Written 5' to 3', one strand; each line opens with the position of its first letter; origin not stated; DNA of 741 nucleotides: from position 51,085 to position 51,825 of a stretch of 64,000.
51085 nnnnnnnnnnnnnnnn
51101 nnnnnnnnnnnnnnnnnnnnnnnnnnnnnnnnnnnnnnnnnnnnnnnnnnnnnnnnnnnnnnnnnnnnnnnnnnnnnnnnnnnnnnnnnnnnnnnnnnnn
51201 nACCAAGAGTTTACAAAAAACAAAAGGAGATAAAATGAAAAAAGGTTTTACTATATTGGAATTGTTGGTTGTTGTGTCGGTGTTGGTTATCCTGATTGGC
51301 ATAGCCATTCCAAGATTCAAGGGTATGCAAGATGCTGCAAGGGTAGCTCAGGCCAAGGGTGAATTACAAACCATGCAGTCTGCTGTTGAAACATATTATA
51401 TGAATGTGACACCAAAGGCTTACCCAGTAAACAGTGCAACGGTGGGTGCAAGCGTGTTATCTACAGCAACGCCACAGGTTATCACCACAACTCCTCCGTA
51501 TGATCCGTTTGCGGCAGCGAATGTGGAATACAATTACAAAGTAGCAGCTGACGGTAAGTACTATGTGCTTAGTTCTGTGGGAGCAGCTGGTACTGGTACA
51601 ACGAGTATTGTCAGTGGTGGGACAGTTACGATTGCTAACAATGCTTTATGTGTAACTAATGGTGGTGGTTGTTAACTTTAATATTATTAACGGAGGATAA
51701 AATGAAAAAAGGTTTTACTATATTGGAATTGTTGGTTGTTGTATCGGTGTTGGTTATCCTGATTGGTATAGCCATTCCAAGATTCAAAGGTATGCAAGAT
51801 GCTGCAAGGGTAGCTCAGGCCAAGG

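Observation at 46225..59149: Complete type IV pilus system encoded as one contiguous operon with secretin first and pilMNOP last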

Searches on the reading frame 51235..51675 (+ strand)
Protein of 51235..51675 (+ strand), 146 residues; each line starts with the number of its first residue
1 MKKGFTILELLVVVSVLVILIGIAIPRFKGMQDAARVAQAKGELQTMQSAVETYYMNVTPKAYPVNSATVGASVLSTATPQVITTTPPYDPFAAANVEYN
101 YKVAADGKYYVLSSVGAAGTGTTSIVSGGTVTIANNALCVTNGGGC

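Call 3: search_protein_families(library=pfam, proteins=[window:51235-51675:+], max_evalue=0.01)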
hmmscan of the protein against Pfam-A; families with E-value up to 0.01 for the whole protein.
window:51235-51675:+ (146 aa): 2 families
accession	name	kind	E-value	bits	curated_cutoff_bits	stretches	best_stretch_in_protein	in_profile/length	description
PF08334.16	T2SSG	-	4.4e-05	23.9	21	1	30-121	4-96/108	Type II secretion system (T2SS), protein G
PF07963.17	N_methyl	-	6.2e-05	22.8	21.2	1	2-25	4-27/27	Prokaryotic N-terminal methylation motif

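Call 5: search_protein_families(library=ncbifam, proteins=[window:51235-51675:+], max_evalue=0.01)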
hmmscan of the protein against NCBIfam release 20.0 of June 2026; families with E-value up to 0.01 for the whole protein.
window:51235-51675:+ (146 aa): 12 families
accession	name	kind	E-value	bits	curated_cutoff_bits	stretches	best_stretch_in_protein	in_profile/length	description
TIGR01710.1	typeII_sec_gspG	equivalog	1.2e-13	51.2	88.85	1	3-120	1-120/134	type II secretion system major pseudopilin GspG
NF041775.1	typeIV_PilA_Myxo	equivalog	1.3e-07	31.8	400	1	3-56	11-64/214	type IV pilin protein PilA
NF041013.1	T4P_ComGE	equivalog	1.3e-06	28.4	49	1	2-59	3-61/83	competence type IV pilus minor pilin ComGE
NF040999.1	pilin_ComGC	equivalog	3.2e-06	27.2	75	1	2-58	1-57/84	competence type IV pilus major pilin ComGC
NF007862.0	PRK10574.1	equivalog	7.8e-06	26.1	138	1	2-52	4-54/145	prepilin peptidase-dependent pilin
TIGR02532.1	IV_pilin_GFxxxE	domain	8.2e-06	25.5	16.3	1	2-25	1-24/24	prepilin-type N-terminal cleavage/methylation domain-containing protein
TIGR01708.2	typeII_sec_gspH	equivalog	0.00016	21.7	80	1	3-46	2-45/169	type II secretion system minor pseudopilin GspH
NF007800.0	PRK10506.1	equivalog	0.00065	19.6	158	1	2-46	8-52/163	prepilin peptidase-dependent protein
NF038303.1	EPS_HpsB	equivalog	0.00092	19.3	150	1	2-114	2-114/211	hormogonium polysaccharide secretion pseudopilin HpsB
TIGR02599.1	TIGR02599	subfamily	0.0025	17.1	256.5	1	4-53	1-51/361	Verru_Chthon cassette protein C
TIGR02596.1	TIGR02596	subfamily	0.0029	17.7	70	1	5-44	1-40/196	Verru_Chthon cassette protein D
NF040982.1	ComGD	equivalog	0.0045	17.4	70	1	2-32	1-31/139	competence type IV pilus minor pilin ComGD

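Call 34: search_solved_structures(query=window:51235-51675:+, max_evalue=1)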
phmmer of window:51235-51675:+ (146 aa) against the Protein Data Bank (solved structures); distinct sequences matched with E-value up to 1: 19.
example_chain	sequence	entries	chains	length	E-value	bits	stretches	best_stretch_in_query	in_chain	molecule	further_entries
9egp_A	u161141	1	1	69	2e-08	37.8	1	2-56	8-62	Geopilin domain 1 protein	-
7tgg_A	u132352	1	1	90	2.1e-07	34.5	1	2-57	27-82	Geopilin domain 1 protein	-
2m7g_A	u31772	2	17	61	8e-06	29.3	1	5-63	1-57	Geopilin domain 1 protein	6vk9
2hi2_A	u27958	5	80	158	3.7e-05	27.2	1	5-73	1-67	Fimbrial protein | PilA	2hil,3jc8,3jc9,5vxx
8pfb_G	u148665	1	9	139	3.8e-05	27.2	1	5-56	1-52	Type IV pilin PilE1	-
1ay2_A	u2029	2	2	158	5.5e-05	26.6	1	5-72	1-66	TYPE 4 PILIN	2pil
5kua_A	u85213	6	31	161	9e-05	25.9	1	5-73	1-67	pilin | Neisseria meningitidis PilE variant SB-GATDH | Neisseria meningitidis PilE, SB-DATDH variant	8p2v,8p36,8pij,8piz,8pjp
8p3b_A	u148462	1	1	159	0.00013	25.4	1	5-72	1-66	Fimbrial protein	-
8tj2_C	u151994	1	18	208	0.0002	24.8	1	5-56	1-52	Type IV major pilin protein PilA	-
8tob_GA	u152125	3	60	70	0.0011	22.4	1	6-57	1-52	Fimbrial protein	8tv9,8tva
6xxe_A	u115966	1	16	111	0.0017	21.8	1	5-52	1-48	Uncharacterized protein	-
8qqj_J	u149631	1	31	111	0.0023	21.4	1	5-52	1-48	Type IV narrow pilus major component PilA5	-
9lab_B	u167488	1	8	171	0.0026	21.2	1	2-50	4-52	MSHA major pilin subunit MshA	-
5wda_A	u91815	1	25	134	0.0035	20.8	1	5-74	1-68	General secretion pathway protein G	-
8tum_e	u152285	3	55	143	0.016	18.6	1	5-87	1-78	Type IV major pilin protein PilA | Pilin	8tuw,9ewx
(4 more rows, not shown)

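Call 74: search_protein_representatives(protein=window:51235-51675:+)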
Query: 146 residues. Proteins with E-value up to 0.001 (for the whole library): 16519; up to 1e-10: 240; up to 1e-30: 14. The best 150 are listed.
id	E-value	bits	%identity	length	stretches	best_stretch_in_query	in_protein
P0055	1.1e-44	168.1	58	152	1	1-143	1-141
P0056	8.5e-42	158.7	56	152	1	2-146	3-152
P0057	1.4e-41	158.0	55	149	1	1-146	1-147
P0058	2.1e-39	150.9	53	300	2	2-136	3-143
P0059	4.1e-36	140.3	54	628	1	2-146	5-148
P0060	5.0e-36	140.0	53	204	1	2-146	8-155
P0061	1.0e-34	135.8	50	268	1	3-146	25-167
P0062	7.1e-33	129.8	51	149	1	2-146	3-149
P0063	1.4e-32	128.9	47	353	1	2-143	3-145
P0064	3.1e-32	127.8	45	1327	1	2-146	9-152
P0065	5.5e-32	127.0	51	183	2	2-130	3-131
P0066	3.3e-31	124.4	48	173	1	1-142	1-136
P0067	4.2e-31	124.1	59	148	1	2-143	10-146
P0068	7.7e-31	123.2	49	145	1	1-146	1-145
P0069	2.4e-30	121.6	50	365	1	4-144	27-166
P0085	4.9e-27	110.9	45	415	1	4-146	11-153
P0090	6.2e-26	107.4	47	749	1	3-143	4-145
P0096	2.5e-25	105.4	52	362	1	2-145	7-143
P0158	7.3e-18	81.3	44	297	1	3-144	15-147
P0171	1.8e-16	76.7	41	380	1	4-143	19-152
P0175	2.1e-16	76.5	40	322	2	2-76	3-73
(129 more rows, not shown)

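Call 77: search_protein_families(library=pfam, proteins=[P0058, P0175, P0064, P0096, P0069, P0090, P0061, P0171, P0085, P0158], max_evalue=0.001)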
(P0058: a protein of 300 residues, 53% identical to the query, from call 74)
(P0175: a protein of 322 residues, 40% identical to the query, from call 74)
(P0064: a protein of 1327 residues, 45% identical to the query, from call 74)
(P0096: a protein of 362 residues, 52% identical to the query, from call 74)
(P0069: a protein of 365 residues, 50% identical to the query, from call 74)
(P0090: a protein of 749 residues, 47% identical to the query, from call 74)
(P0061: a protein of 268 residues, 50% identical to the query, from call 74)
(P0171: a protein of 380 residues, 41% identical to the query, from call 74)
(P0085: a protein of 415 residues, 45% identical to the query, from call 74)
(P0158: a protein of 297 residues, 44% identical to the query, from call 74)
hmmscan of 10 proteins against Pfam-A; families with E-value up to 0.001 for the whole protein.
P0058 (300 aa): 3 families
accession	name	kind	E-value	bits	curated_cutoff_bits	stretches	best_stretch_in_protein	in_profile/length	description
PF05203.21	Hom_end_hint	-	1.2e-06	29.1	32.1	1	131-181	1-48/228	Hom_end-associated Hint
PF08517.17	AXH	-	7.2e-06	26.9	33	0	195-231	79-114/116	Ataxin-1 and HBP1 module (AXH)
PF07591.16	PT-HINT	-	8.1e-06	26.6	27.7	0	216-271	75-136/137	Pretoxin HINT domain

P0175 (322 aa): 4 families
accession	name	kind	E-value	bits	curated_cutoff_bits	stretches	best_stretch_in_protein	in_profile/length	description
PF05203.21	Hom_end_hint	-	2.1e-09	38.2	32.1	1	137-191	1-52/228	Hom_end-associated Hint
PF07963.17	N_methyl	-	3.3e-05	23.7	21.2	1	2-25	3-26/27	Prokaryotic N-terminal methylation motif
PF13403.11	Hint_2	-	4.4e-05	24.3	28.4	1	137-175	2-39/147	Hint domain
PF07591.16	PT-HINT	-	0.00031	21.4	27.7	0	151-275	8-135/137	Pretoxin HINT domain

P0064 (1327 aa): 4 families
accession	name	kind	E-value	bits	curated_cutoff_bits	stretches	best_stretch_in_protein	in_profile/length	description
PF00041.27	fn3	-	2.8e-57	191.3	25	5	296-376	2-82/84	Fibronectin type III domain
PF25059.1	FN3_DSCAM-DSCAML_C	-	6e-17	62.2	39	0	1006-1037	43-74/89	DSCAM/DSCAML C-terminal Fn3-like domain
PF05203.21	Hom_end_hint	-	2.8e-07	31.2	32.1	1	712-762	1-48/228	Hom_end-associated Hint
PF16656.11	Pur_ac_phosph_N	-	4.4e-07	30.8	30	0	304-365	8-83/93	Purple acid Phosphatase, N-terminal domain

P0096 (362 aa): 3 families
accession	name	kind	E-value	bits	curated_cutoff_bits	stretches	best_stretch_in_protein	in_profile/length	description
PF13385.13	Laminin_G_3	-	2.1e-26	93.3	27.6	1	189-354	1-150/151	Concanavalin A-like lectin/glucanases superfamily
PF08334.16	T2SSG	-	4.2e-06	27.2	21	1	35-117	4-96/108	Type II secretion system (T2SS), protein G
PF07963.17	N_methyl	-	0.00056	19.8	21.2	0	5-30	2-27/27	Prokaryotic N-terminal methylation motif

P0069 (365 aa): 2 families
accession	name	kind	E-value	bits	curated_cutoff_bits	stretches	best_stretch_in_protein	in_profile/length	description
PF07603.17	Lcl_C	-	1.2e-12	48.6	34.9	1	277-363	24-117/117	Lcl C-terminal domain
PF08334.16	T2SSG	-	5.1e-05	23.7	21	0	53-145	4-99/108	Type II secretion system (T2SS), protein G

P0090 (749 aa): 6 families
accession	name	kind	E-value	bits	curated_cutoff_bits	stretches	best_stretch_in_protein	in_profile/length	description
PF00041.27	fn3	-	2.4e-44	149.9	25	6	253-327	11-82/84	Fibronectin type III domain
PF25059.1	FN3_DSCAM-DSCAML_C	-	3.2e-12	47.1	39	0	289-334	40-85/89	DSCAM/DSCAML C-terminal Fn3-like domain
PF16656.11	Pur_ac_phosph_N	-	1.7e-11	45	30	0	251-319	7-85/93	Purple acid Phosphatase, N-terminal domain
PF21466.3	GH101_dom-5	-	3.4e-05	24.1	27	0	553-580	40-67/145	Endo-alpha-N-acetylgalactosaminidase, domain 5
PF10741.14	T2SSM_b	-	9.6e-05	22.7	21.7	0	413-486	10-79/111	Type II secretion system (T2SS), protein M subtype b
PF24421.1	Ig_J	-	0.00013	22.5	29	0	377-412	60-94/104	Tip attachment protein J, Ig-like domain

P0061 (268 aa): 2 families
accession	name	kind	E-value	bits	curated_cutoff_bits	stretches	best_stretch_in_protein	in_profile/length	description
PF08334.16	T2SSG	-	3.2e-05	24.4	21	1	50-140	2-95/108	Type II secretion system (T2SS), protein G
PF07963.17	N_methyl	-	0.00095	19.1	21.2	0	25-47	5-27/27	Prokaryotic N-terminal methylation motif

P0171 (380 aa): 1 family
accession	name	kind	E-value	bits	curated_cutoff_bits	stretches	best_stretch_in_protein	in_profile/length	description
PF07963.17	N_methyl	-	1.8e-05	24.5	21.2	1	15-39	2-26/27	Prokaryotic N-terminal methylation motif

P0085 (415 aa): 1 family
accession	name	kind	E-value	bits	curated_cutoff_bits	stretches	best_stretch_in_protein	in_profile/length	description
PF07963.17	N_methyl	-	4.5e-06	26.4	21.2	1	8-31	3-26/27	Prokaryotic N-terminal methylation motif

P0158 (297 aa): 2 families
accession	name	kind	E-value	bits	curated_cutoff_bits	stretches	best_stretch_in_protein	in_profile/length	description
PF07603.17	Lcl_C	-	2.1e-07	31.7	34.9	1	189-295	18-117/117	Lcl C-terminal domain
PF07963.17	N_methyl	-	0.00016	21.5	21.2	1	13-36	3-26/27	Prokaryotic N-terminal methylation motif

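Call 78: find_encoding_contigs(protein=P0058, flank=10000, max_places=2)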
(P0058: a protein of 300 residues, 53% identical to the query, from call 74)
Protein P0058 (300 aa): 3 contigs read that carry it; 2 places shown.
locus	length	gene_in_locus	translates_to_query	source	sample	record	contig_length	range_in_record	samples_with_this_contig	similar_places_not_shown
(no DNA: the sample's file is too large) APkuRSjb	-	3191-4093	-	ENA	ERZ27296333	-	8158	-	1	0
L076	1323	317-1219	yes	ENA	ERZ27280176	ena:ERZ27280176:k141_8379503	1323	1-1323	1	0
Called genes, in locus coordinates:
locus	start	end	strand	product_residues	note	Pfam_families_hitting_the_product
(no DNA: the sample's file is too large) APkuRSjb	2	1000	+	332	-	?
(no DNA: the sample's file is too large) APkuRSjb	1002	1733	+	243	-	PF01063:Aminotran_4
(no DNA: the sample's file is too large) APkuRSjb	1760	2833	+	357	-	-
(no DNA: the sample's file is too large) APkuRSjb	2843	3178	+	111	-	PF22482:AsnC_trans_reg_3 (weak), PF01037:AsnC_trans_reg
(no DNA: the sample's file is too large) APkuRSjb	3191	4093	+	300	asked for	PF05203:Hom_end_hint (weak), PF08517:AXH (faint), PF07591:PT-HINT (faint)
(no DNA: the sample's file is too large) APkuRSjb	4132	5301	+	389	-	PF00155:Aminotran_1_2, PF01041:DegT_DnrJ_EryC1 (weak)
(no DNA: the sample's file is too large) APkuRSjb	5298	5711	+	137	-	PF13431:TPR_17 (faint)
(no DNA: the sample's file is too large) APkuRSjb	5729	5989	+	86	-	-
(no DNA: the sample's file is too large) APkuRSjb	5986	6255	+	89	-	PF24732:ParE_like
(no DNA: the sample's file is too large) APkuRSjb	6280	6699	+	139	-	PF01894:YjbQ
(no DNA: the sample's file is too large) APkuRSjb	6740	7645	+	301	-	PF00294:PfkB, PF08543:Phos_pyr_kin (weak)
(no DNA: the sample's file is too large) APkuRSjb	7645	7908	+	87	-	-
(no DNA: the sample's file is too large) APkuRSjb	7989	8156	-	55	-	?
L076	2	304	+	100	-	?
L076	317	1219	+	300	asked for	PF05203:Hom_end_hint (weak), PF08517:AXH (faint), PF07591:PT-HINT (faint)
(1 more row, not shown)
